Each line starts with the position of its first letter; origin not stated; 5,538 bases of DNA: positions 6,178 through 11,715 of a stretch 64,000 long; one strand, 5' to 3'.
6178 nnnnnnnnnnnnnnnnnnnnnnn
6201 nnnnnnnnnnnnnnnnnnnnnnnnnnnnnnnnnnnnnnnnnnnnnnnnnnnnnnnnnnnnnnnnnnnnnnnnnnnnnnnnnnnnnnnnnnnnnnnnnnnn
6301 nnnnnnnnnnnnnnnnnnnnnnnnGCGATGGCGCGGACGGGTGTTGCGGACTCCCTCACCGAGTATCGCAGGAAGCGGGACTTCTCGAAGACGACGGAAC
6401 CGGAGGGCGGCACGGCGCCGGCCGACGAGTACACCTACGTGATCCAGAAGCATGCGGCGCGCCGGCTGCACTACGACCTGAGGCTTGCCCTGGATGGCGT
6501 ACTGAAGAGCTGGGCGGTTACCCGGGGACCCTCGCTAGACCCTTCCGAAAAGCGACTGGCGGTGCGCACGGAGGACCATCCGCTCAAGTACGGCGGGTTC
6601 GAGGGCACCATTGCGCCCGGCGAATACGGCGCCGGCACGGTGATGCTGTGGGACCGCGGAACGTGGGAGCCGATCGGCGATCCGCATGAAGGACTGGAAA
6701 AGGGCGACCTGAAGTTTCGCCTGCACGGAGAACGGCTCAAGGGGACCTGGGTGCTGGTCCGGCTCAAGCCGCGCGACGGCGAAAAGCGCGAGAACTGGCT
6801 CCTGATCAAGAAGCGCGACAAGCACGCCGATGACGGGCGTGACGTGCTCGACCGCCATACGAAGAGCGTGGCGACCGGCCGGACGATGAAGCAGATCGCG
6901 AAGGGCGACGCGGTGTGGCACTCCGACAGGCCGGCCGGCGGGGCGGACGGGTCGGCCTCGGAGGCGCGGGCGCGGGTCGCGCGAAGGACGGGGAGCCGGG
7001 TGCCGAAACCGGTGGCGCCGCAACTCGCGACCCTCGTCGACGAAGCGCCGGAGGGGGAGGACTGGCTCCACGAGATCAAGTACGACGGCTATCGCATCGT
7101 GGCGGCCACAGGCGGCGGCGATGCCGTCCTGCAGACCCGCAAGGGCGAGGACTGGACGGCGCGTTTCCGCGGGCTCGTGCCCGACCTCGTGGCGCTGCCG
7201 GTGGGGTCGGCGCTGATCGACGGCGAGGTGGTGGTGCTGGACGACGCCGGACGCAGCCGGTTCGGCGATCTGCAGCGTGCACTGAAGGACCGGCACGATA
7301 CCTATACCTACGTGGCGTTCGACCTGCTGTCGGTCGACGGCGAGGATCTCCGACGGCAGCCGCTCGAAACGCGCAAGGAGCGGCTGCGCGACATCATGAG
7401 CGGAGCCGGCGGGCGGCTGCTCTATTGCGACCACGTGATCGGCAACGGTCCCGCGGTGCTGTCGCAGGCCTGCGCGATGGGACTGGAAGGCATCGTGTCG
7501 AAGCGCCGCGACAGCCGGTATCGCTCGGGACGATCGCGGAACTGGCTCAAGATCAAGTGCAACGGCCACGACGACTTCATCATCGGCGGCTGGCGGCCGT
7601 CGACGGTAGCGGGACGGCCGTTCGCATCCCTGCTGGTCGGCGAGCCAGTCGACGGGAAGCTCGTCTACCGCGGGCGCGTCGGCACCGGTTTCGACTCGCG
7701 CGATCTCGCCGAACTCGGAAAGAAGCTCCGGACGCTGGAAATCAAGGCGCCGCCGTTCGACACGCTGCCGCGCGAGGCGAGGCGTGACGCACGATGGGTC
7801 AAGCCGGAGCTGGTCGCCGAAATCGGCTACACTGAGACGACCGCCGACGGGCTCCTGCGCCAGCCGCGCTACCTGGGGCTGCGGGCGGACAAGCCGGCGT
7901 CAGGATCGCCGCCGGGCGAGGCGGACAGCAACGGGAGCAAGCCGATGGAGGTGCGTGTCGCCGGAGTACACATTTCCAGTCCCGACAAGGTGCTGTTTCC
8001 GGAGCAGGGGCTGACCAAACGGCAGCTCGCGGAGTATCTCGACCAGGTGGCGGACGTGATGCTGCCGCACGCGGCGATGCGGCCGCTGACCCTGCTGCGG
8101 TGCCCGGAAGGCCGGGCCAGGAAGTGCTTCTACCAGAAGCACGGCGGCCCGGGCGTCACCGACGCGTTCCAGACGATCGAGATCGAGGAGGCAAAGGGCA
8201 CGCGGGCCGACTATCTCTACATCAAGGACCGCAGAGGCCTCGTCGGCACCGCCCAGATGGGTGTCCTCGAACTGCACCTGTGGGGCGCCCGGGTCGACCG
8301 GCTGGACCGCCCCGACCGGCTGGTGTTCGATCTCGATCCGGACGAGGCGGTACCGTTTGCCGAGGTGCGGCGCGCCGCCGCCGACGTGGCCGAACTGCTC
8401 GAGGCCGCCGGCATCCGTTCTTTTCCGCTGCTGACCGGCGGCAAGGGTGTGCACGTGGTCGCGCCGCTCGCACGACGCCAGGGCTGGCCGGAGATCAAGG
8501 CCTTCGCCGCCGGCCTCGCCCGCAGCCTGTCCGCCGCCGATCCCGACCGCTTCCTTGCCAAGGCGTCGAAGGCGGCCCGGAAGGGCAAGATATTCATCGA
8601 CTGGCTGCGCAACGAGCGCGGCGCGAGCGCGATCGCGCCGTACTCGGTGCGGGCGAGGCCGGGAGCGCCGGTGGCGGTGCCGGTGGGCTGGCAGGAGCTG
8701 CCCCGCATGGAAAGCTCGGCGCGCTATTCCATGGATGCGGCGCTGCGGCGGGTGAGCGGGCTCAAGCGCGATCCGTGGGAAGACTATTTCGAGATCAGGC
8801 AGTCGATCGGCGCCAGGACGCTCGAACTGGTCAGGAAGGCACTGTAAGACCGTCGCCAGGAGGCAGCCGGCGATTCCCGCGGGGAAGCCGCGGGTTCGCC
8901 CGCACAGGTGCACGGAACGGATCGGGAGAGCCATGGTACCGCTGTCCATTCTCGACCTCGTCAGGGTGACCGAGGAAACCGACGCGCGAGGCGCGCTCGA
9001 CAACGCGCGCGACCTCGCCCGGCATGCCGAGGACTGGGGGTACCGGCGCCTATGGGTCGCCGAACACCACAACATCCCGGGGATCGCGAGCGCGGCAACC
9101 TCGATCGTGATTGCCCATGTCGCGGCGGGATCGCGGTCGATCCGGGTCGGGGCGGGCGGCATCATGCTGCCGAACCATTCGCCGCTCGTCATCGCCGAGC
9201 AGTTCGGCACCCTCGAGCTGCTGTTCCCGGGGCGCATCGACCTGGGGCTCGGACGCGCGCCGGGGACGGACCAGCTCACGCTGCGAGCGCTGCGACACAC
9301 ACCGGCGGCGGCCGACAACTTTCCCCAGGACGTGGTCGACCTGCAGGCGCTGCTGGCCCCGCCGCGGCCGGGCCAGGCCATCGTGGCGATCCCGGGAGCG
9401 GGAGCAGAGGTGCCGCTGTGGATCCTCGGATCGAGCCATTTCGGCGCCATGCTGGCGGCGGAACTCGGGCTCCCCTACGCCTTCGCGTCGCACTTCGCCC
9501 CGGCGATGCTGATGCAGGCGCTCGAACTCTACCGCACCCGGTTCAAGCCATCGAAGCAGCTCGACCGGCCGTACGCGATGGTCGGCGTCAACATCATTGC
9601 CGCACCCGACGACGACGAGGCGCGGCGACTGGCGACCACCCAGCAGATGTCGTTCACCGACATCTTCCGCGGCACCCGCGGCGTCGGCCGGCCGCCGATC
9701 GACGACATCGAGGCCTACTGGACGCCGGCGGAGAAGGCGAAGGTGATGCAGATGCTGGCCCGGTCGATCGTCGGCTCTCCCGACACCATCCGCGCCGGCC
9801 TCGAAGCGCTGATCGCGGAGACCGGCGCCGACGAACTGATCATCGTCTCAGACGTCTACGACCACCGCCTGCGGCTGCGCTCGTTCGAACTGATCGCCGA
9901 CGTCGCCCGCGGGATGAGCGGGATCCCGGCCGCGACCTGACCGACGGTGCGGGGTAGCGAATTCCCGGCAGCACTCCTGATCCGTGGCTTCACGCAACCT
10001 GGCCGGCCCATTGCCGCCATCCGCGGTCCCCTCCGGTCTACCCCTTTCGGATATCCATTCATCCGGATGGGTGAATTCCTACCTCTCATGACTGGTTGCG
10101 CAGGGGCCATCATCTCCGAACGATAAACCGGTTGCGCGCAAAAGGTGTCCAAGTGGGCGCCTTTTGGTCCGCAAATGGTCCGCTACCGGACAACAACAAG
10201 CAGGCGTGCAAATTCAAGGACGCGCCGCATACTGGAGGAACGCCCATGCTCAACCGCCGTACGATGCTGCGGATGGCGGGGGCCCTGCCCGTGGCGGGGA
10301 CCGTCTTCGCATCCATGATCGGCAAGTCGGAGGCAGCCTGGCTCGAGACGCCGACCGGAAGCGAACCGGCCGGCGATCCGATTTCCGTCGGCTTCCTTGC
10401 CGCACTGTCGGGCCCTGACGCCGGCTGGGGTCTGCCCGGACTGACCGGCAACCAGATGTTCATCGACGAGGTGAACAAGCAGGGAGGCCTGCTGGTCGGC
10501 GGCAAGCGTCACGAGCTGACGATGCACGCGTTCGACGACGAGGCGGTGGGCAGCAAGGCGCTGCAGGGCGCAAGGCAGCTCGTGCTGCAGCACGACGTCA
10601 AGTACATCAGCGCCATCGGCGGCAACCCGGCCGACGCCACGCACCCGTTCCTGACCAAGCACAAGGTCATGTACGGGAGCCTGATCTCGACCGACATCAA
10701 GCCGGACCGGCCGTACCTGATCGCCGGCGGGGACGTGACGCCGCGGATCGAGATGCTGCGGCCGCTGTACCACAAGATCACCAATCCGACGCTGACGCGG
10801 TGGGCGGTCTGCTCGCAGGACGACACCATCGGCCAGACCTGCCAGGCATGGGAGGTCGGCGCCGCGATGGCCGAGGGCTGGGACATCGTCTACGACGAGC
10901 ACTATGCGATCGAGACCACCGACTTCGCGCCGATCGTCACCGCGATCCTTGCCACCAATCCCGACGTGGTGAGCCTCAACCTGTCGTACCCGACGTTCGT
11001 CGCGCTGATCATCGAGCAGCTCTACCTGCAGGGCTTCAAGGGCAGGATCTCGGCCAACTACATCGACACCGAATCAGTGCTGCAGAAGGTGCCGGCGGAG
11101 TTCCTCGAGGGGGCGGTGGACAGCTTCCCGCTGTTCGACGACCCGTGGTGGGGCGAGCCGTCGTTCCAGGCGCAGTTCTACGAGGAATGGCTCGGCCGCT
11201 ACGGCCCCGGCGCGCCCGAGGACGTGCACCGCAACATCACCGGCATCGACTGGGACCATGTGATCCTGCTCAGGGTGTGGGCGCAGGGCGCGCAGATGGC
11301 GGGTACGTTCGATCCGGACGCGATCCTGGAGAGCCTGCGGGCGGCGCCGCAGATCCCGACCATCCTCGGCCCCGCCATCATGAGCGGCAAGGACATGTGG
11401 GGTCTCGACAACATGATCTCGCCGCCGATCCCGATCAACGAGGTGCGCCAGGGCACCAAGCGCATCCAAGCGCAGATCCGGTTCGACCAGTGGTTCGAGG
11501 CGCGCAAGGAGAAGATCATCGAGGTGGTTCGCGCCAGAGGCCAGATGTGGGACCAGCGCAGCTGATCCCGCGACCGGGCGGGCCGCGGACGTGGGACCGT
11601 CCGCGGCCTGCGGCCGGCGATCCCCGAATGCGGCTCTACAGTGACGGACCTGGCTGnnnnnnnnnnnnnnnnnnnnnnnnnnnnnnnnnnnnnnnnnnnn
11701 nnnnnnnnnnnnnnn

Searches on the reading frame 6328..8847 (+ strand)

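Call 32: search_protein_families(library=pfam, proteins=[window:6328-8847:+], max_evalue=0.00001)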
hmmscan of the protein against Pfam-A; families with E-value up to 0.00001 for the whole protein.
window:6328-8847:+ (839 aa): 5 families
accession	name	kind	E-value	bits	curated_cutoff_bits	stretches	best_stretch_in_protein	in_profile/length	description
PF21686.3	LigD_Prim-Pol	-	3.7e-89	299.1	27.4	1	563-817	1-254/254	LigD, primase-polymerase domain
PF13298.12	LigD_N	-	2.8e-44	150.1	31.1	1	40-145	1-107/107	DNA Ligase D 3'-phosphoesterase domain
PF04679.21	DNA_ligase_A_C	-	3.3e-27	95.2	27.5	1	430-522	3-94/94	ATP dependent DNA ligase C terminal region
PF01068.26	DNA_ligase_A_M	-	1.7e-26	93.6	26.2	1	242-410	18-204/204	ATP dependent DNA ligase domain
PF01896.25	DNA_primase_S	-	6.2e-06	27.1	26.8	0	667-788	1-163/163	DNA primase small subunit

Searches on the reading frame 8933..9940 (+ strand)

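Call 32: search_protein_families(library=pfam, proteins=[window:8933-9940:+], max_evalue=0.00001)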
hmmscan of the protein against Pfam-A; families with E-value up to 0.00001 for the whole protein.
window:8933-9940:+ (335 aa): 1 family
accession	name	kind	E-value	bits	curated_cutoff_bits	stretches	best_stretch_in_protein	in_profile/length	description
PF00296.26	Bac_luciferase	-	3.1e-40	138.9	27.9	1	5-300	4-313/314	Luciferase-like monooxygenase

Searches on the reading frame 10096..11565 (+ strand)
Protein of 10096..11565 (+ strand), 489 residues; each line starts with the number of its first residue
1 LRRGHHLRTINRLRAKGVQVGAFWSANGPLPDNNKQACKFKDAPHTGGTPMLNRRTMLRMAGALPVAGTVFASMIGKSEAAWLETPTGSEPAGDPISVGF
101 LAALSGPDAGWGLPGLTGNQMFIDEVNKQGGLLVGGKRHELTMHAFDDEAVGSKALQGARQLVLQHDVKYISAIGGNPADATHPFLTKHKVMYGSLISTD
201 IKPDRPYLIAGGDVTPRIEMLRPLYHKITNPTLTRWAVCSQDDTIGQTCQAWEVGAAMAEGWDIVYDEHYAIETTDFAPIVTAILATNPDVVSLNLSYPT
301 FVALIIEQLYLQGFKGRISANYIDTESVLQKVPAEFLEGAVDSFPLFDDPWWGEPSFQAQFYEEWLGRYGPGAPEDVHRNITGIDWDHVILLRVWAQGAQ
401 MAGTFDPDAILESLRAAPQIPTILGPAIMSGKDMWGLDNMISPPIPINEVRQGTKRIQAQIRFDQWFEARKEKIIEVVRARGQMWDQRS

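Call 32: search_protein_families(library=pfam, proteins=[window:10096-11565:+], max_evalue=0.00001)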
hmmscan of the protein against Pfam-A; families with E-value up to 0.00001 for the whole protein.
window:10096-11565:+ (489 aa): 2 families
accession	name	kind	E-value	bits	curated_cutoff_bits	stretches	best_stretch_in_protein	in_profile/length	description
PF13458.12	Peripla_BP_6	-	2.2e-35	123.4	31.7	1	95-433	1-326/343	Periplasmic binding protein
PF13433.12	Peripla_BP_5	-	4.9e-07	29.6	27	0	259-415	159-307/363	Periplasmic binding protein domain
